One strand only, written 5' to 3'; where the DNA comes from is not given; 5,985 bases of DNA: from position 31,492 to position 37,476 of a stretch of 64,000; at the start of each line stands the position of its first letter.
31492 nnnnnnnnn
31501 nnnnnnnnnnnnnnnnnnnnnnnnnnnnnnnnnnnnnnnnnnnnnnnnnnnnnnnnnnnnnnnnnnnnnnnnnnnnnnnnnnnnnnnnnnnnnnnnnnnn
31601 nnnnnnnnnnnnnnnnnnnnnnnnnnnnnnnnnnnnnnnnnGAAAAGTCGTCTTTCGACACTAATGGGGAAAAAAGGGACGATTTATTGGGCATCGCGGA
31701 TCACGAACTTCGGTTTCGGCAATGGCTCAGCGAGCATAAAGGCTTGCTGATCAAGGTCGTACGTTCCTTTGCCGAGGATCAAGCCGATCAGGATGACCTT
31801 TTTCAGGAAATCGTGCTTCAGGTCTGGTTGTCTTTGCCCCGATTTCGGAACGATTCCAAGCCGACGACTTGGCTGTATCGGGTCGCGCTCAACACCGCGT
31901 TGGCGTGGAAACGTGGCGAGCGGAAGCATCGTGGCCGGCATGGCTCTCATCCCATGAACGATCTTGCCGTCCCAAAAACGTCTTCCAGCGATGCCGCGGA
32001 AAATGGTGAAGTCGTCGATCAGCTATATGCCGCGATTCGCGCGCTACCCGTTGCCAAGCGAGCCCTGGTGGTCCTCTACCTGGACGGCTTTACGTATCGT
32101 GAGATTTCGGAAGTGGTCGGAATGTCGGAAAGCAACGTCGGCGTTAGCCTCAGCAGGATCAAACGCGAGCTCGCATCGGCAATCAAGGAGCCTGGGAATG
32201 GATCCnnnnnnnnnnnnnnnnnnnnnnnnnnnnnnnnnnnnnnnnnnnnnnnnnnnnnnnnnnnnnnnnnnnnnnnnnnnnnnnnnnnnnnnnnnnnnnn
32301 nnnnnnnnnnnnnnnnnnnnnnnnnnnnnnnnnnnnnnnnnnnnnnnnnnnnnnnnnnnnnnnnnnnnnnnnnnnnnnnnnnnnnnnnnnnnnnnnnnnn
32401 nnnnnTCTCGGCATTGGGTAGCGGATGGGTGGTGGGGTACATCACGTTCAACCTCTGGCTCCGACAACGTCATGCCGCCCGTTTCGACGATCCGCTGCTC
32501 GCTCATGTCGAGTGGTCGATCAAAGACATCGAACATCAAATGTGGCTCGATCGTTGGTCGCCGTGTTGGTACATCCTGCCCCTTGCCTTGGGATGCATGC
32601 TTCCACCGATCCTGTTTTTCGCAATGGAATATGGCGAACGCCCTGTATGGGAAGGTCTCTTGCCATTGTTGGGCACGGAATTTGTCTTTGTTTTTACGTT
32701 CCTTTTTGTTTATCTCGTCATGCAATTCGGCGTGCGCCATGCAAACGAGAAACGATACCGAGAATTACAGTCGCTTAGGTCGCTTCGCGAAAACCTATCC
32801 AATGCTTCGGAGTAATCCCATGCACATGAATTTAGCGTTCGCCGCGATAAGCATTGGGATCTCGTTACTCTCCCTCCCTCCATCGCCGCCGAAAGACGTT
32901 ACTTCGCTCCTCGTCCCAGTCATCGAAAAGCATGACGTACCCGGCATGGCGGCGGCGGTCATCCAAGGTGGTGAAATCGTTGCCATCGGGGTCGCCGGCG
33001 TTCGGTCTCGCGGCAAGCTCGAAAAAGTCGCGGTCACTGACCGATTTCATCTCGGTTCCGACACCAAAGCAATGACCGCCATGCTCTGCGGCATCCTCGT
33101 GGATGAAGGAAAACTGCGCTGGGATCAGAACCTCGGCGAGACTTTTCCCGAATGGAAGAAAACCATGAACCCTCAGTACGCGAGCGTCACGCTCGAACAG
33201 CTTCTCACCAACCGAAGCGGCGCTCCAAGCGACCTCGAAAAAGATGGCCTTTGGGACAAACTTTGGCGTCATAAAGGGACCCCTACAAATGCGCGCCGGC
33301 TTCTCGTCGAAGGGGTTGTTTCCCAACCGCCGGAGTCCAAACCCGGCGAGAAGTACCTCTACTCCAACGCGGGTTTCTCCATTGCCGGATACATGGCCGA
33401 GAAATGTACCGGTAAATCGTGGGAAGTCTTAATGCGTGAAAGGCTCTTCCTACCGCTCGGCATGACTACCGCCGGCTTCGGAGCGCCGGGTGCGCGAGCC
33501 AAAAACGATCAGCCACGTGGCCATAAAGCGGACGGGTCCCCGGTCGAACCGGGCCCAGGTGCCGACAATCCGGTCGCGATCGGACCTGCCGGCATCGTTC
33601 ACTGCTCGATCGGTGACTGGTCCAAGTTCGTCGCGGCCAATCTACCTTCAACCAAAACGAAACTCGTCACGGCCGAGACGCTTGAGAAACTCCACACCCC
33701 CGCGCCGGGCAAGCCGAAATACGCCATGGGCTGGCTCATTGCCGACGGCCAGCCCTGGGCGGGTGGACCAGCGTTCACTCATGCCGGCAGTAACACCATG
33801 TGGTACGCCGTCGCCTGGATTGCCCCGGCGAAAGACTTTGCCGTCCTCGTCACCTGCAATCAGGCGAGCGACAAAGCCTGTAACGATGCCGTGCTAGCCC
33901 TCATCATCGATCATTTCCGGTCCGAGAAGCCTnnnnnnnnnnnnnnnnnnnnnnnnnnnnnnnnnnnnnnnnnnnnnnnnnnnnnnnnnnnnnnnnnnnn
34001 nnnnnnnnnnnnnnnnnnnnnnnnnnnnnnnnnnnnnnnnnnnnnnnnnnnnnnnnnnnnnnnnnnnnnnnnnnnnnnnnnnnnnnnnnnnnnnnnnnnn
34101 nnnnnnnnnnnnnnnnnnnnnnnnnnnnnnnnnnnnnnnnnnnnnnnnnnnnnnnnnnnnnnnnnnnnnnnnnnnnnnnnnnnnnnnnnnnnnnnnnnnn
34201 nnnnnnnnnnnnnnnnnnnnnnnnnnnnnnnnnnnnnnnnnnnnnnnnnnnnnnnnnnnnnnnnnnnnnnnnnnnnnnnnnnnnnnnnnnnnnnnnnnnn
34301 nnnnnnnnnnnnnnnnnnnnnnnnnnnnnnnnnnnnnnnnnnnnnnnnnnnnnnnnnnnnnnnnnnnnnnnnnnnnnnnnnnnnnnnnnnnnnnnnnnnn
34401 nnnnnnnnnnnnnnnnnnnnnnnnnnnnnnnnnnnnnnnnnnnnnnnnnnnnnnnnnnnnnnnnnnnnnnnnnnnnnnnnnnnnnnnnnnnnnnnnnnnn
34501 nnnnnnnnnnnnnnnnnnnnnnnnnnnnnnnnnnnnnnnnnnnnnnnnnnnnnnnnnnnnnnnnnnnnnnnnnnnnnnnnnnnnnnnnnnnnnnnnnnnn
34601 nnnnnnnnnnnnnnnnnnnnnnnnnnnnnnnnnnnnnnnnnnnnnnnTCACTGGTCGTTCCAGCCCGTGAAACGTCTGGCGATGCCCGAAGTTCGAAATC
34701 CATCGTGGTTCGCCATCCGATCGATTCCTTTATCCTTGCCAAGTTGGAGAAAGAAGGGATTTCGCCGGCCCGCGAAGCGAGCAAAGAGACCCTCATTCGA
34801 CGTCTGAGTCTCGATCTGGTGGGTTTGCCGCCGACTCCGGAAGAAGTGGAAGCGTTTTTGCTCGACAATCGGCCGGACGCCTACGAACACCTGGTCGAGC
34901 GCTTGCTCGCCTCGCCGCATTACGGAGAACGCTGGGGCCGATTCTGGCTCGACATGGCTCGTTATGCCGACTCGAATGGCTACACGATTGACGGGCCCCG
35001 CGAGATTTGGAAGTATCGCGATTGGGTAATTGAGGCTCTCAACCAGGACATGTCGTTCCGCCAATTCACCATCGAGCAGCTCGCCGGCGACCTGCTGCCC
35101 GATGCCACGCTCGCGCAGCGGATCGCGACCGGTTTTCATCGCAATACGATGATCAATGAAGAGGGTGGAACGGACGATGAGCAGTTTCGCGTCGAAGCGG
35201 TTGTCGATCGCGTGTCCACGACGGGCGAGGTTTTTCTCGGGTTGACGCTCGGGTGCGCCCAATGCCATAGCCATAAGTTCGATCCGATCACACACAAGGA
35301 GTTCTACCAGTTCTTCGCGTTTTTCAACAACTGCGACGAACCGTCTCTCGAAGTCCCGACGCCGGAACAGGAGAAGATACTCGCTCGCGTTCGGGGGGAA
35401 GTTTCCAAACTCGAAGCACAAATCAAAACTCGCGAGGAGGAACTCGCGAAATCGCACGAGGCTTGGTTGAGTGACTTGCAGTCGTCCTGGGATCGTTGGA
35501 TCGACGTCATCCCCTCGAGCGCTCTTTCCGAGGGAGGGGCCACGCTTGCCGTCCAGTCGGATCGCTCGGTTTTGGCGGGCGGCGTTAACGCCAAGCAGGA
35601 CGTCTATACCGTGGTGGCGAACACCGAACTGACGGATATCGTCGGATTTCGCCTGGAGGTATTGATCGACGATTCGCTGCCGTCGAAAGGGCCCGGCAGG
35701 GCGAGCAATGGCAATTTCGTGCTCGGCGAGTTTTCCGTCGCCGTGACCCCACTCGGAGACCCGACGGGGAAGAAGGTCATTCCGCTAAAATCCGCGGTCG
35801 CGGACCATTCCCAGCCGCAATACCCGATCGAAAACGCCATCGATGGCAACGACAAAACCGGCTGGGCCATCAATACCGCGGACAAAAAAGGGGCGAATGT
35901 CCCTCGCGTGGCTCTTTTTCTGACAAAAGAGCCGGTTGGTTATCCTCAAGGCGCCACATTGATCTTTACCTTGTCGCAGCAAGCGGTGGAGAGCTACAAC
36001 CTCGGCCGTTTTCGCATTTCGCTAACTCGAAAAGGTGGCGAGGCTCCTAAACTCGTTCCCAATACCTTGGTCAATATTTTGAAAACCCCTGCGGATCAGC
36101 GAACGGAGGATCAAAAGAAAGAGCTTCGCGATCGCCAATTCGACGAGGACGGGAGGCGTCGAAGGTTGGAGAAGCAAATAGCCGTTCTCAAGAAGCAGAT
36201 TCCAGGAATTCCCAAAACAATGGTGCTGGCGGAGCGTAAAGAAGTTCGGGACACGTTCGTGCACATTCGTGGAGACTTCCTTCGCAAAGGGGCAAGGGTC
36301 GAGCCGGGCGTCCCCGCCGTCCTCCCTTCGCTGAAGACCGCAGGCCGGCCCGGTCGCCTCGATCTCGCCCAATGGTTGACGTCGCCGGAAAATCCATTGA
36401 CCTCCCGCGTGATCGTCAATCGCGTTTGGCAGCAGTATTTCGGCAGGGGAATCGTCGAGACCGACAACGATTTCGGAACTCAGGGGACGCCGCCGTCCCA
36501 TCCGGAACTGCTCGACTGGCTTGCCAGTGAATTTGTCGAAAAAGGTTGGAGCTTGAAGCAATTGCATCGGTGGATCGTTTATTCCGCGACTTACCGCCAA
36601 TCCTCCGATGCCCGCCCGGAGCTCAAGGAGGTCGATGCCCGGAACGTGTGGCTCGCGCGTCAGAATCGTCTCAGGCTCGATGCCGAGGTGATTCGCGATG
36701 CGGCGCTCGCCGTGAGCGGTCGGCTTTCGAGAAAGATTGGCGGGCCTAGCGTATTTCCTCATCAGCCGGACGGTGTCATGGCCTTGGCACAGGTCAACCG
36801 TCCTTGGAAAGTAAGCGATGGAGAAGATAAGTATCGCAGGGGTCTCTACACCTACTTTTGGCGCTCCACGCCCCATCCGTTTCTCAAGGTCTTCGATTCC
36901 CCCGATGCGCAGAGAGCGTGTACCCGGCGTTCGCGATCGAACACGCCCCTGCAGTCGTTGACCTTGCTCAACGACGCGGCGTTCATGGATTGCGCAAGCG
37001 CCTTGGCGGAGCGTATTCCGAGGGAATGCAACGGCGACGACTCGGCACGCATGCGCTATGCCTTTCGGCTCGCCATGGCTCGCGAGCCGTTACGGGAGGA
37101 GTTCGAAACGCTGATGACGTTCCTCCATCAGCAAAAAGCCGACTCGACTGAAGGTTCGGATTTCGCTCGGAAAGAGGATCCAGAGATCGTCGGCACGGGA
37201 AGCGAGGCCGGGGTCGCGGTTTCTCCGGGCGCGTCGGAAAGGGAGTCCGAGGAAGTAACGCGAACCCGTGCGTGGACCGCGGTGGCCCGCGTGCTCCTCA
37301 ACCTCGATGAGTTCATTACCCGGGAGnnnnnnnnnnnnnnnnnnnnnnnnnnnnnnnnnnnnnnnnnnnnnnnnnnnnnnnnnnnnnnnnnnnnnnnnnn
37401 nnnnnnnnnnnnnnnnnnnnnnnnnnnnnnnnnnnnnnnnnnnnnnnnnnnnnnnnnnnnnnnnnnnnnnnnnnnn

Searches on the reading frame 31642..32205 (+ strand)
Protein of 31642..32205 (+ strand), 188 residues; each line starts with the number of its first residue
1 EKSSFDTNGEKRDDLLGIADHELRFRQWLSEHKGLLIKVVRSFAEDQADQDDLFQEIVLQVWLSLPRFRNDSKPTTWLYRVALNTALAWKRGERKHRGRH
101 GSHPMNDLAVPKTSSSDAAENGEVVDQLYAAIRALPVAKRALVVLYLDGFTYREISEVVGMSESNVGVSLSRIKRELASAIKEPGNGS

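Call 13: search_protein_families(library=pfam, proteins=[window:31642-32205:+], max_evalue=0.01)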
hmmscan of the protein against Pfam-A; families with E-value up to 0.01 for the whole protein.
window:31642-32205:+ (188 aa): 4 families
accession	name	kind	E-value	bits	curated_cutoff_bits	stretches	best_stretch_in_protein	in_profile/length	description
PF04542.20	Sigma70_r2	-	1.1e-14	54.4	24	1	30-94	3-69/71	Sigma-70 region 2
PF08281.18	Sigma70_r4_2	-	2.3e-12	46.8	25.7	1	127-177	3-54/54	Sigma-70, region 4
PF13384.12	HTH_23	-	0.0019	18.4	24.6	1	138-164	5-32/50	Homeodomain-like domain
PF04545.22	Sigma70_r4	-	0.0033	17.4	24.1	0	139-166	10-37/50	Sigma-70, region 4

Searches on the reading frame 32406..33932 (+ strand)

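Call 13: search_protein_families(library=pfam, proteins=[window:32406-33932:+], max_evalue=0.01)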
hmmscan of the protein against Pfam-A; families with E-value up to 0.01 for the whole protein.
window:32406-33932:+ (509 aa): 1 family
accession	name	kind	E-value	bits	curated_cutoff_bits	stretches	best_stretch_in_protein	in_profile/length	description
PF00144.29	Beta-lactamase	-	2.7e-55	188.3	27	1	170-495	6-321/329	Beta-lactamase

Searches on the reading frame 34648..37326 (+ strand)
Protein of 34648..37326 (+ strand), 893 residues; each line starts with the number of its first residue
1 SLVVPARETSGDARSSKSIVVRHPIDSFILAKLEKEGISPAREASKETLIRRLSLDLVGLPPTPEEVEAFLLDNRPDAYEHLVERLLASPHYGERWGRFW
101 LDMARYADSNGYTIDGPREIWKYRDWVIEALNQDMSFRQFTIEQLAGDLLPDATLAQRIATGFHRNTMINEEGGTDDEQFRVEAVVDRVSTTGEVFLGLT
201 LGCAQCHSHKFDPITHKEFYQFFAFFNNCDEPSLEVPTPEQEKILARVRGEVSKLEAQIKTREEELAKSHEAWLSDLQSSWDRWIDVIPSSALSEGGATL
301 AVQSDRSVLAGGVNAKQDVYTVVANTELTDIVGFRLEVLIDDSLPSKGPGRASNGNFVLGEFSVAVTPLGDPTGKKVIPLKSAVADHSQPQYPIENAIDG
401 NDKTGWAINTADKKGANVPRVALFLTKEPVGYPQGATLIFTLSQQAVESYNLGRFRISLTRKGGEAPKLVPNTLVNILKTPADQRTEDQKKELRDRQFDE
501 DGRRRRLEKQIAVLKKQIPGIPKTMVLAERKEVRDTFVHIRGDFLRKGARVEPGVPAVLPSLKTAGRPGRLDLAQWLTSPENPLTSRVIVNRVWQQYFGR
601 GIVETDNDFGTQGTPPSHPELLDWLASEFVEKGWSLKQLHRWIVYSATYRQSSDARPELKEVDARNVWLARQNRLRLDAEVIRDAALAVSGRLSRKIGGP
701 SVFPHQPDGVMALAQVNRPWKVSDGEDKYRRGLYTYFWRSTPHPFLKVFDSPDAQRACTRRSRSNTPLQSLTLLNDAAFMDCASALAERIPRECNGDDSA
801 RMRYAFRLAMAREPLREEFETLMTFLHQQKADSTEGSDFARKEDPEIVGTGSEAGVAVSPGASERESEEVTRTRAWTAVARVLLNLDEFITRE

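Call 14: search_protein_families(library=pfam, proteins=[window:34648-37326:+], max_evalue=0.01)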
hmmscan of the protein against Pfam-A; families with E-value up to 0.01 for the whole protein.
window:34648-37326:+ (893 aa): 2 families
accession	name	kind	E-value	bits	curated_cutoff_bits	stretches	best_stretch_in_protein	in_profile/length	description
PF07587.16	PSD1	-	6.5e-102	340.5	28.5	1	569-826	1-244/244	Protein of unknown function (DUF1553)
PF07583.16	PSCyt2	-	1.6e-90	303.1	29.8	1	24-230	1-208/209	Protein of unknown function (DUF1549)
